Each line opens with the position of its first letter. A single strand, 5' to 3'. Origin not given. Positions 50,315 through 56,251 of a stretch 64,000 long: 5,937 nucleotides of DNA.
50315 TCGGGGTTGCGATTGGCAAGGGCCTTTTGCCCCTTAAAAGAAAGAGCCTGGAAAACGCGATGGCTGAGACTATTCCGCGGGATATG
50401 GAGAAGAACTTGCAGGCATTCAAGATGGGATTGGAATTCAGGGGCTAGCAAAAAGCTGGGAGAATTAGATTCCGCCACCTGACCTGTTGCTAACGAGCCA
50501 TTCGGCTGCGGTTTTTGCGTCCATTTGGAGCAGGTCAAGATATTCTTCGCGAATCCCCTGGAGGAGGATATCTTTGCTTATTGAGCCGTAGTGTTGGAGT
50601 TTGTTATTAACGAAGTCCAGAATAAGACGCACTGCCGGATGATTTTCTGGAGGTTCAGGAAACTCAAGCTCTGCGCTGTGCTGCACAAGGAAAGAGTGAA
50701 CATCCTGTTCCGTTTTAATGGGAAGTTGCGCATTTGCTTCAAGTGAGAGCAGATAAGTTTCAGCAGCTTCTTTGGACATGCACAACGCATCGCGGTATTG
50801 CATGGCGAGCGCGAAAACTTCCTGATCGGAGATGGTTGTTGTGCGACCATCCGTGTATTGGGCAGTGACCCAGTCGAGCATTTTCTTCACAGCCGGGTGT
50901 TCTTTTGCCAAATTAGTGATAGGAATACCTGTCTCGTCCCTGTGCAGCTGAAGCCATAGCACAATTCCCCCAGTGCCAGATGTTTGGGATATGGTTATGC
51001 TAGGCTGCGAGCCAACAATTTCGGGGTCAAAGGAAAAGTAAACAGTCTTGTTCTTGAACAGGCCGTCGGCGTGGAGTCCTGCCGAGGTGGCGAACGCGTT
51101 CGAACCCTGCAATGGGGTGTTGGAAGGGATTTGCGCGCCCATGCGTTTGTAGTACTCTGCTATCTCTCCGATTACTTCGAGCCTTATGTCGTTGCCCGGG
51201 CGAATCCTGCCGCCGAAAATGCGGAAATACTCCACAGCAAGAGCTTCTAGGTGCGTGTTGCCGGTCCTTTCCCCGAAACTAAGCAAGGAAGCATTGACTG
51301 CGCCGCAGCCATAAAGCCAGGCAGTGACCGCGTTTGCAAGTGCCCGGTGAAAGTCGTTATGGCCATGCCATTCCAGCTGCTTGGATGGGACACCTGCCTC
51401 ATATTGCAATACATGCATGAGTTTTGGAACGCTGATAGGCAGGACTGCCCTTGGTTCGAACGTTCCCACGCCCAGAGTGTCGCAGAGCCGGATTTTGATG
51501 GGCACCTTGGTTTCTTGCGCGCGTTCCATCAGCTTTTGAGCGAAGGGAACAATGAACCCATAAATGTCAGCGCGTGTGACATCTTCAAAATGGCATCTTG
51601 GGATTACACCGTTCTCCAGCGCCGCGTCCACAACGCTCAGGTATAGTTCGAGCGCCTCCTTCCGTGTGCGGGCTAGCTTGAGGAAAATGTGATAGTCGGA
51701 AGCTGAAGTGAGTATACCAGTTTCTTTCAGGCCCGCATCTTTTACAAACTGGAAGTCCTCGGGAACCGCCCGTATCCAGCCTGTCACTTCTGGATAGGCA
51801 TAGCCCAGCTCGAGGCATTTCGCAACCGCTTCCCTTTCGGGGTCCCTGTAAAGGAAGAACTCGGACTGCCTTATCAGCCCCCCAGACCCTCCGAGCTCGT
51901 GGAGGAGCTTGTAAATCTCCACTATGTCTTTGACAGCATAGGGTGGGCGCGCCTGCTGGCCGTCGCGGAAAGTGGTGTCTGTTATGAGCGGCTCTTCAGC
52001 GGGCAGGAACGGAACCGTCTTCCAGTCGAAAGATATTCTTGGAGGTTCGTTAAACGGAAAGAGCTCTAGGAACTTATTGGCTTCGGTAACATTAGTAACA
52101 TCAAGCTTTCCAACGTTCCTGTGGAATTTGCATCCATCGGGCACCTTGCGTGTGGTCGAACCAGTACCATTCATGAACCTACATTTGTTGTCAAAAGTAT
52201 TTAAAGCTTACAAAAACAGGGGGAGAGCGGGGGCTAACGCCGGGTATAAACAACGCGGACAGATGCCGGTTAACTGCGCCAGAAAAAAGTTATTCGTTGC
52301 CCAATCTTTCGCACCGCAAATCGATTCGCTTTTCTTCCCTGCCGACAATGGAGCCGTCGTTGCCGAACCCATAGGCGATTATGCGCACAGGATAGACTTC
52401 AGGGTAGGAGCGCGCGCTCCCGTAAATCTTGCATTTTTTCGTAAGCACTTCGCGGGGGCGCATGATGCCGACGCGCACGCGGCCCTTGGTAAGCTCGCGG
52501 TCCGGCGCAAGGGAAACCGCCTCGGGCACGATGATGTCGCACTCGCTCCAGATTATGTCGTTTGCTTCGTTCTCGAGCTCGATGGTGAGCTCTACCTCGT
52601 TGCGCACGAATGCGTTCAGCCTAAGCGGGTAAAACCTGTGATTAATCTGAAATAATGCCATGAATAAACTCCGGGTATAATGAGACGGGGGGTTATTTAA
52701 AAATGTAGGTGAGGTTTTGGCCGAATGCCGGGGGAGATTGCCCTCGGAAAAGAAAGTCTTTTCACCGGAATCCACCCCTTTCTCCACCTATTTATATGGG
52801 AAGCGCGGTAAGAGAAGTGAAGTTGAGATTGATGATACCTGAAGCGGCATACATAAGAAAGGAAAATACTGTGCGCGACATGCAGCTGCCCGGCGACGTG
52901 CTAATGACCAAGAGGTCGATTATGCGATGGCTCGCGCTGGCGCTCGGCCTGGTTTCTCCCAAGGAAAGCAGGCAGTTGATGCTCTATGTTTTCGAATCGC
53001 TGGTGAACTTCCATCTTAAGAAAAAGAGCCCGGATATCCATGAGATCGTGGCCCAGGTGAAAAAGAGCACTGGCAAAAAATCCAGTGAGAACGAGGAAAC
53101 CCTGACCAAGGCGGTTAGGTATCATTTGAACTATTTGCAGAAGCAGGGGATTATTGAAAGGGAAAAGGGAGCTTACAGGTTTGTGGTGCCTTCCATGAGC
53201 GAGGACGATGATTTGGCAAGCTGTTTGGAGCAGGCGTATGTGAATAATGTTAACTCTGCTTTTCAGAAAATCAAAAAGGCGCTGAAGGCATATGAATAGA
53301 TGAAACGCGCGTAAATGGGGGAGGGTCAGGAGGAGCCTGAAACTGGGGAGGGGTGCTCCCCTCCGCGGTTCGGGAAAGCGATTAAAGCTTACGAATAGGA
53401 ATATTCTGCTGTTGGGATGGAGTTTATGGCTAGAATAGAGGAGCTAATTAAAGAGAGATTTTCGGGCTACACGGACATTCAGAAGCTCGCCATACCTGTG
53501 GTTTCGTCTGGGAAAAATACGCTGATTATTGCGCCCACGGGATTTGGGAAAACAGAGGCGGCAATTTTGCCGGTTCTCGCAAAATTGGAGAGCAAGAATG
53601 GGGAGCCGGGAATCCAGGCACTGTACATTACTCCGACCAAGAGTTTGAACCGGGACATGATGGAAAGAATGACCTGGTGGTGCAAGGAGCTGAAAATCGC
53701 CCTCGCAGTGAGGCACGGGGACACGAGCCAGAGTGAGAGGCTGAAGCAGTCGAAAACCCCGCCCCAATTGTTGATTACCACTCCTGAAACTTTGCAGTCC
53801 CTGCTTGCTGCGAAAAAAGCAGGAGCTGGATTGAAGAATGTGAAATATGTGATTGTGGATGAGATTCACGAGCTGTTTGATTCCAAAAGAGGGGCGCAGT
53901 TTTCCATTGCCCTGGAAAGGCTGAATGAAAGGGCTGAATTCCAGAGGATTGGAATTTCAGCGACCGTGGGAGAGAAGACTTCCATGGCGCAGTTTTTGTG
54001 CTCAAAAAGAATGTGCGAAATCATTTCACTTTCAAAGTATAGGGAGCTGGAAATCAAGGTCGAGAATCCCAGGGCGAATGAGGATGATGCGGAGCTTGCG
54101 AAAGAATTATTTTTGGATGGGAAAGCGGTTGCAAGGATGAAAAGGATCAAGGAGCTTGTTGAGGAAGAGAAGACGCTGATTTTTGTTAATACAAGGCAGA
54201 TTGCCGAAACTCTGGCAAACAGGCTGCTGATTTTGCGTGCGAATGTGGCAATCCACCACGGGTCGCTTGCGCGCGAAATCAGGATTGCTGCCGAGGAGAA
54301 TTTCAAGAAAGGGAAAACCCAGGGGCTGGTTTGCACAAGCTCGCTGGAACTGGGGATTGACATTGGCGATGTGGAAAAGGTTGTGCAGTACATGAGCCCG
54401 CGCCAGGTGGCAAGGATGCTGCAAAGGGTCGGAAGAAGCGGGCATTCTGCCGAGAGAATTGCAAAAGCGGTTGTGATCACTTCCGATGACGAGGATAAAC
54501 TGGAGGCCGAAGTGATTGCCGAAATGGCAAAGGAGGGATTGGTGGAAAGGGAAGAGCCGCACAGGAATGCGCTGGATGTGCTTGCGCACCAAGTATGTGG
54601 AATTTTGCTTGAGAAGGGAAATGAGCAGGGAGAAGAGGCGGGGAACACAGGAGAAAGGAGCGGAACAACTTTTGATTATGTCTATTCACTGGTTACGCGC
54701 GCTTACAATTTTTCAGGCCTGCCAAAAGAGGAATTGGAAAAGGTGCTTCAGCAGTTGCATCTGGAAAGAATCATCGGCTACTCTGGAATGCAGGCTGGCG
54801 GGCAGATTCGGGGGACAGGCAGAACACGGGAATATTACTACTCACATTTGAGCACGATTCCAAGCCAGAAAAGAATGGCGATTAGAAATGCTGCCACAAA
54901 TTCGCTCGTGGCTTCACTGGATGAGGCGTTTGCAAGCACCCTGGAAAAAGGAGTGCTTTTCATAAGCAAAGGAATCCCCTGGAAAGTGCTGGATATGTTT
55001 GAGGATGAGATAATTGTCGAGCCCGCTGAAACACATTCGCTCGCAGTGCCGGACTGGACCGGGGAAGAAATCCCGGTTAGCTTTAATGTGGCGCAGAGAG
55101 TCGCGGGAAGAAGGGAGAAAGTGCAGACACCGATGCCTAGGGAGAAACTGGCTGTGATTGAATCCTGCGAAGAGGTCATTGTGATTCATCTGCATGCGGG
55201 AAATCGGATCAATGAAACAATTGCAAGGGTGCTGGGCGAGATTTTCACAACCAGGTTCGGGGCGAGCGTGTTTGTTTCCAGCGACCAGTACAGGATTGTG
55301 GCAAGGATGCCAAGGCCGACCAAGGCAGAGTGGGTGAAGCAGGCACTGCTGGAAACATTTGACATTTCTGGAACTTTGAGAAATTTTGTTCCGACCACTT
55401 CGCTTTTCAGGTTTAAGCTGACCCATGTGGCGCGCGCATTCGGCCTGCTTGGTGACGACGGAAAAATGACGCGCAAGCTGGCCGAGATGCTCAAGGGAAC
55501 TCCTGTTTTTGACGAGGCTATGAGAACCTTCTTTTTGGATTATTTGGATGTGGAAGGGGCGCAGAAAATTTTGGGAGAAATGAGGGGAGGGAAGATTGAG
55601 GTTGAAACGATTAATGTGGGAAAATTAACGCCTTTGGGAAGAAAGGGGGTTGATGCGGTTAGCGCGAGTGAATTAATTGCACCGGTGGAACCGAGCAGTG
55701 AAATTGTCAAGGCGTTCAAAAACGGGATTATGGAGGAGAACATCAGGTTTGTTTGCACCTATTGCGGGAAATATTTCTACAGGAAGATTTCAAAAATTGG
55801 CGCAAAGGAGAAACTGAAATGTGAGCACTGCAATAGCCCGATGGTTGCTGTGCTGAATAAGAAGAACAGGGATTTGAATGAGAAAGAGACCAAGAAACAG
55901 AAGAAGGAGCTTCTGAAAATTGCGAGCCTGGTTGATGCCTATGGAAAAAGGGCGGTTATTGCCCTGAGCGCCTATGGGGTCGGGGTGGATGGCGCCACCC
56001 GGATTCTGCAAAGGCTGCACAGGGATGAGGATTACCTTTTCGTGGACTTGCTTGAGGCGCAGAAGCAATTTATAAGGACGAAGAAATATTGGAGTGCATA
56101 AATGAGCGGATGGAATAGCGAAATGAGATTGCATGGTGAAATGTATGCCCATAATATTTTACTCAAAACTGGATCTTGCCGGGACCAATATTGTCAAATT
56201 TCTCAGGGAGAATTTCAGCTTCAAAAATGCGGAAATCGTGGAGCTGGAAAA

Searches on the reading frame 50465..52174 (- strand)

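Call 68: search_protein_families(library=pfam, proteins=[window:50465-52174:-], max_evalue=0.00001)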
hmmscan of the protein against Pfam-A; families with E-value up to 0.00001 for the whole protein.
window:50465-52174:- (569 aa): 2 families
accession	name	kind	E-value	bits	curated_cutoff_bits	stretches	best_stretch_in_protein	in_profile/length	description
PF00682.25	HMGL-like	-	7e-25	88.3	29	1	64-314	4-237/260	HMGL-like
PF22617.1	HCS_D2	-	1.8e-06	28.7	27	0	357-402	3-49/82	Homocitrate synthase post-HMGL domain-like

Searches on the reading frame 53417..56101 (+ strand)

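Call 68: search_protein_families(library=pfam, proteins=[window:53417-56101:+], max_evalue=0.00001)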
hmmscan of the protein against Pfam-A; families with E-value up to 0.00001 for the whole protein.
window:53417-56101:+ (894 aa): 5 families
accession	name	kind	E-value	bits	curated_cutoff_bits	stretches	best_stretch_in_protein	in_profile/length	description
PF00270.35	DEAD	-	7.5e-41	140.1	26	1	19-187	1-163/167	DEAD/DEAH box helicase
PF08494.16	DEAD_assoc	-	9.1e-26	91.3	23.5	1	573-741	1-191/191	DEAD/H associated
PF00271.37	Helicase_C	-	2.6e-22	79.6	23.5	1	241-343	3-108/110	Helicase conserved C-terminal domain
PF04851.21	ResIII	-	9e-14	52.1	22.5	1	22-184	20-162/164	Type III restriction enzyme, res subunit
PF19306.5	WH_Lhr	-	1.7e-10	41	27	1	371-541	3-165/168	Large helicase-related protein, winged helix domain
